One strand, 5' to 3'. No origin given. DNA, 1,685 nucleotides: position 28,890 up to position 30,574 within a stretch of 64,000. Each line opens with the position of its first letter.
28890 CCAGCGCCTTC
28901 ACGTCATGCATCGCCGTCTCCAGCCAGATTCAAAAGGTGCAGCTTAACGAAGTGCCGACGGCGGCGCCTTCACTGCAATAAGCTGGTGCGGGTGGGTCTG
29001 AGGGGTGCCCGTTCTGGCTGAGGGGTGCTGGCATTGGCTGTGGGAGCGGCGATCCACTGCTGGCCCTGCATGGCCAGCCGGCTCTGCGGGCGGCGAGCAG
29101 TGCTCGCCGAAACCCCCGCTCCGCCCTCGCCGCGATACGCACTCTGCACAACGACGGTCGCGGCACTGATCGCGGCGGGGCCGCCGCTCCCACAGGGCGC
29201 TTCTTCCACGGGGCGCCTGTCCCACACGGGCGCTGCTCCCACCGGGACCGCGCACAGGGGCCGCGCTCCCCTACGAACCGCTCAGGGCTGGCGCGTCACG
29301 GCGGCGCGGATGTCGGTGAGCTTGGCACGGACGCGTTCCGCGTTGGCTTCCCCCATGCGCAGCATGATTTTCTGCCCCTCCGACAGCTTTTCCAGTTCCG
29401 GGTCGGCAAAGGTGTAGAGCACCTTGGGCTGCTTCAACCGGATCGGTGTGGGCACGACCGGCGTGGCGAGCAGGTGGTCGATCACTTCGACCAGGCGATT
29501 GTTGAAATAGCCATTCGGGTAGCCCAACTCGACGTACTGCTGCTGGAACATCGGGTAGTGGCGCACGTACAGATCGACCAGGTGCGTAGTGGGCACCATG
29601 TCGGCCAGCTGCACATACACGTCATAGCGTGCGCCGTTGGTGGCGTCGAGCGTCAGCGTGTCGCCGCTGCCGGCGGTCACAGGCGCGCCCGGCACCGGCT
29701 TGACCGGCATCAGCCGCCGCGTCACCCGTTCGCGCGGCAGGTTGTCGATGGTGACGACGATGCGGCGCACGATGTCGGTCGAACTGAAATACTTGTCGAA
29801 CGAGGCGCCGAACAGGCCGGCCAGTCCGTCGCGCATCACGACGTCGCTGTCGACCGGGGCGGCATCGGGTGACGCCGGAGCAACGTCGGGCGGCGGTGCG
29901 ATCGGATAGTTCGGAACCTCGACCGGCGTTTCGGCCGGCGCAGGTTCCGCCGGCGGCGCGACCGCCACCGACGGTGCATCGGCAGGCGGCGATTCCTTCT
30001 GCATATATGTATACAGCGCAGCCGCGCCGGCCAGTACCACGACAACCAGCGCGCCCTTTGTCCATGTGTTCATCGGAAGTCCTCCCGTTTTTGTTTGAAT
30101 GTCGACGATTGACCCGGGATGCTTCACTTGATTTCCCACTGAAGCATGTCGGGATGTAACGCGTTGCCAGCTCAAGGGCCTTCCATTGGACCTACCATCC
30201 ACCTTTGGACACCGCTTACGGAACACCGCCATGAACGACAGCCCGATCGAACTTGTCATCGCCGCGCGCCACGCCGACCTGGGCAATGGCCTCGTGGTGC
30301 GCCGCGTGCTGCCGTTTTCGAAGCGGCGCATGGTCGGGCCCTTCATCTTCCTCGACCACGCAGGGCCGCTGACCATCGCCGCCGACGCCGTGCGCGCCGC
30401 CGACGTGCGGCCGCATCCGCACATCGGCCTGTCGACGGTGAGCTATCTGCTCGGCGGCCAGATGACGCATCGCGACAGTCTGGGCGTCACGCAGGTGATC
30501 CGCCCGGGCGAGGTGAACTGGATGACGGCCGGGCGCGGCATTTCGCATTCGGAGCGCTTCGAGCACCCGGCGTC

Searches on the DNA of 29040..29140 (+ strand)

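Call 77: search_dna_similar(query=window:29040-29140:+, collection=plasmids, mode=distant, max_evalue=0.001, max_rows=15)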
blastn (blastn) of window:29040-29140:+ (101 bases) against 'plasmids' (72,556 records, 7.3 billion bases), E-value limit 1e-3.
No match.

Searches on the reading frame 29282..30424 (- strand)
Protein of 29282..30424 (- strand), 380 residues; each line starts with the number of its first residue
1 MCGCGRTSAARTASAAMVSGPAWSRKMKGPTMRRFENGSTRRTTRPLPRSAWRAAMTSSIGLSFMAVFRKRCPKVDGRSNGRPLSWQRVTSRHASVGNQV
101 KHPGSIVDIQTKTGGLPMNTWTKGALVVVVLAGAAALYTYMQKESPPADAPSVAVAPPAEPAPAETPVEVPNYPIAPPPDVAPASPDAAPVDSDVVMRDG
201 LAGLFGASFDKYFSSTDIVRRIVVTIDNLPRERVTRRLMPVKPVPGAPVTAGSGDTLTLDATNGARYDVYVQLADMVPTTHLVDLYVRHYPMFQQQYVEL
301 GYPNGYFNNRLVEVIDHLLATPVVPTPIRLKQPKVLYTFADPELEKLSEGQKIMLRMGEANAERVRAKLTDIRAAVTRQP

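Call 10: search_protein_families(library=pfam, proteins=[window:29282-30424:-])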
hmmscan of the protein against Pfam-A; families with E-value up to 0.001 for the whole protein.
window:29282-30424:- (380 aa): 1 family
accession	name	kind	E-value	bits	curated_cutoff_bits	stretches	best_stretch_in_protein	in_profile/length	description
PF11219.13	DUF3014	-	3.8e-53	180.4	25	1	218-373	1-156/156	Protein of unknown function (DUF3014)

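Call 40: find_homologous_proteins(query=window:29282-30424:-, max_evalue=1e-40)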
Query window:29282-30424:- (380 aa): 1099 proteins with E <= 1e-40 among 8000 candidates; the best 120 are listed.
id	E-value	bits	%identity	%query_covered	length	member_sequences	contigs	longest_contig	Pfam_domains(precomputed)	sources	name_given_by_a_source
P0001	2.8e-151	522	91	69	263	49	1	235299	PF11219.14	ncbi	ncbi:MAG: DUF3014 domain-containing protein [Pseudomonadota bacterium]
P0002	2.3e-150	519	90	69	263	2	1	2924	PF11219.14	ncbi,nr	ncbi:MAG: DUF3014 domain-containing protein [Methyloversatilis sp.]|nr:DUF3014 domain-containing pro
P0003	1.6e-146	507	87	69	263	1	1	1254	PF11219.14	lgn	-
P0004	1.9e-137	477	83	69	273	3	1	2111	PF11219.14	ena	-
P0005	3.1e-130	453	79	69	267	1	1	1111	PF11219.14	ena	-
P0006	2.4e-109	384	78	48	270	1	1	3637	PF11219.14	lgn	-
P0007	5.4e-104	367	76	54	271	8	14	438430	PF11219.14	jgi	jgi:hypothetical protein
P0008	1.6e-97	345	79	49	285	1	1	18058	PF11219.14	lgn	-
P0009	2.6e-90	322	63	63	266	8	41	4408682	PF11219.14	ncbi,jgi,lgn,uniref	ncbi:DUF3014 domain-containing protein [Methyloversatilis discipulorum]|jgi:hypothetical protein|uni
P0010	1.8e-89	319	62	63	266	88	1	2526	PF11219.14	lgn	-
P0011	6.5e-89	317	69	55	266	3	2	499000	PF11219.14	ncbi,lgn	-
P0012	1.2e-88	316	68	59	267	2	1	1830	PF11219.14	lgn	-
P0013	1.3e-88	316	59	69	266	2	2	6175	PF11219.14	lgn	-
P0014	3.4e-88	315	71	52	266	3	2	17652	PF11219.14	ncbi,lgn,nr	ncbi:MAG: DUF3014 domain-containing protein [Methyloversatilis sp.]|nr:DUF3014 domain-containing pro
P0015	1.4e-87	313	62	67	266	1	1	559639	PF11219.14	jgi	-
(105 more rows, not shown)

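Call 41: find_encoding_contigs(protein=P0001, flank=2500, max_places=3)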
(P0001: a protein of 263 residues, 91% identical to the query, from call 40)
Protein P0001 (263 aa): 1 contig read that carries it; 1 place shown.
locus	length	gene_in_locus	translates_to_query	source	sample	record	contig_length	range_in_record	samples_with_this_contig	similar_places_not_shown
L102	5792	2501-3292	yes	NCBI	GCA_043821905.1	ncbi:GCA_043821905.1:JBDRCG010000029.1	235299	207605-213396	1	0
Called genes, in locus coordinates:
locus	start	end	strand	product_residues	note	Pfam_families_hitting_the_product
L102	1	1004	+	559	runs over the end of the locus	PF16655:PhoD_N, PF09423:PhoD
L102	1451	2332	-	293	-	PF02678:Pirin, PF05726:Pirin_C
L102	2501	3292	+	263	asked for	PF11219:DUF3014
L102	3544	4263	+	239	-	PF00702:Hydrolase, PF13419:HAD_2 (faint), PF13242:Hydrolase_like (weak)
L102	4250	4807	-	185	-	PF04471:Mrr_cat, PF22722:NA-iREase1 (weak), PF01396:Zn_ribbon_Top1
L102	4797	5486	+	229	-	-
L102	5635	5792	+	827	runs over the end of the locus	-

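Call 42: find_encoding_contigs(protein=P0007, flank=2500, max_places=3)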
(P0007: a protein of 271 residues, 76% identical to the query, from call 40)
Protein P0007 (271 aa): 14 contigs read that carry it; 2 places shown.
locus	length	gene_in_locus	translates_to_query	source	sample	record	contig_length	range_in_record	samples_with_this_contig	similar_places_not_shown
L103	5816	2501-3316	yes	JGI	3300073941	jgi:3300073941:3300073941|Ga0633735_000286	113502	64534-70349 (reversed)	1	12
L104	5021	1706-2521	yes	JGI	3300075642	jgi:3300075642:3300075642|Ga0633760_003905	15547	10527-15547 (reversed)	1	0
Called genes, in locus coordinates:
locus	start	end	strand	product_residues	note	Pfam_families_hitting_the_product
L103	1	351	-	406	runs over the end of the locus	PF25919:BSH_CusB (faint), PF25917:BSH_RND, PF25876:HH_MFP_RND, PF25944:Beta-barrel_RND, PF25954:Beta-barrel_RND_2 (weak), PF25967:RND-MFP_C, PF25989:YknX_C (faint)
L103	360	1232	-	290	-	PF00135:COesterase, PF20434:BD-FAE, PF07859:Abhydrolase_3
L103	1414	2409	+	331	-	PF00126:HTH_1, PF03466:LysR_substrate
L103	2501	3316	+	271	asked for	PF11219:DUF3014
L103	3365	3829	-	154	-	-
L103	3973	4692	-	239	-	PF00072:Response_reg, PF00486:Trans_reg_C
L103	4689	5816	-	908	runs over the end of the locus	PF02702:KdpD, PF13493:DUF4118, PF13492:GAF_3, PF00512:HisKA, PF02518:HATPase_c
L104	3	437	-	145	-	?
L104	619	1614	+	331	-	PF00126:HTH_1, PF03466:LysR_substrate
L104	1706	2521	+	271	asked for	PF11219:DUF3014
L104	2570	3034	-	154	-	-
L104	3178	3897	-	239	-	PF00072:Response_reg, PF00486:Trans_reg_C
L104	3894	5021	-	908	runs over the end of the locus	PF02702:KdpD, PF13493:DUF4118, PF13492:GAF_3, PF00512:HisKA, PF02518:HATPase_c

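Call 43: find_encoding_contigs(protein=P0011, flank=2500, max_places=3)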
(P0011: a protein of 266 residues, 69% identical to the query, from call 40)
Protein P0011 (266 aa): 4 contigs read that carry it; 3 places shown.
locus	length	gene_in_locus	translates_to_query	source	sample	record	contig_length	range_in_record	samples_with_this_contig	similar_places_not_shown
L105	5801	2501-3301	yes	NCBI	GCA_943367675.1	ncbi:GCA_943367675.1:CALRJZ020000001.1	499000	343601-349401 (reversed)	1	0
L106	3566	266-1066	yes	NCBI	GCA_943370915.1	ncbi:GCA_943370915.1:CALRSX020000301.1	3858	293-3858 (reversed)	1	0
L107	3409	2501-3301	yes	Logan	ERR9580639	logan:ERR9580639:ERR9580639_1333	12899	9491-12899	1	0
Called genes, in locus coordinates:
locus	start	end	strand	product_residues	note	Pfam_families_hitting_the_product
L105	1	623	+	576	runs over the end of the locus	PF00990:GGDEF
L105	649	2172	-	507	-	PF05231:MASE1, PF00990:GGDEF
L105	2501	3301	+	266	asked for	PF11219:DUF3014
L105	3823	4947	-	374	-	PF00196:GerE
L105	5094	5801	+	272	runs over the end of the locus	-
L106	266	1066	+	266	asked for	PF11219:DUF3014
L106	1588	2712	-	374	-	PF00196:GerE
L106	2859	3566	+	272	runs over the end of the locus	-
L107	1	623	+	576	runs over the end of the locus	PF00990:GGDEF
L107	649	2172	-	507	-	PF05231:MASE1, PF00990:GGDEF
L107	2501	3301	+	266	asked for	PF11219:DUF3014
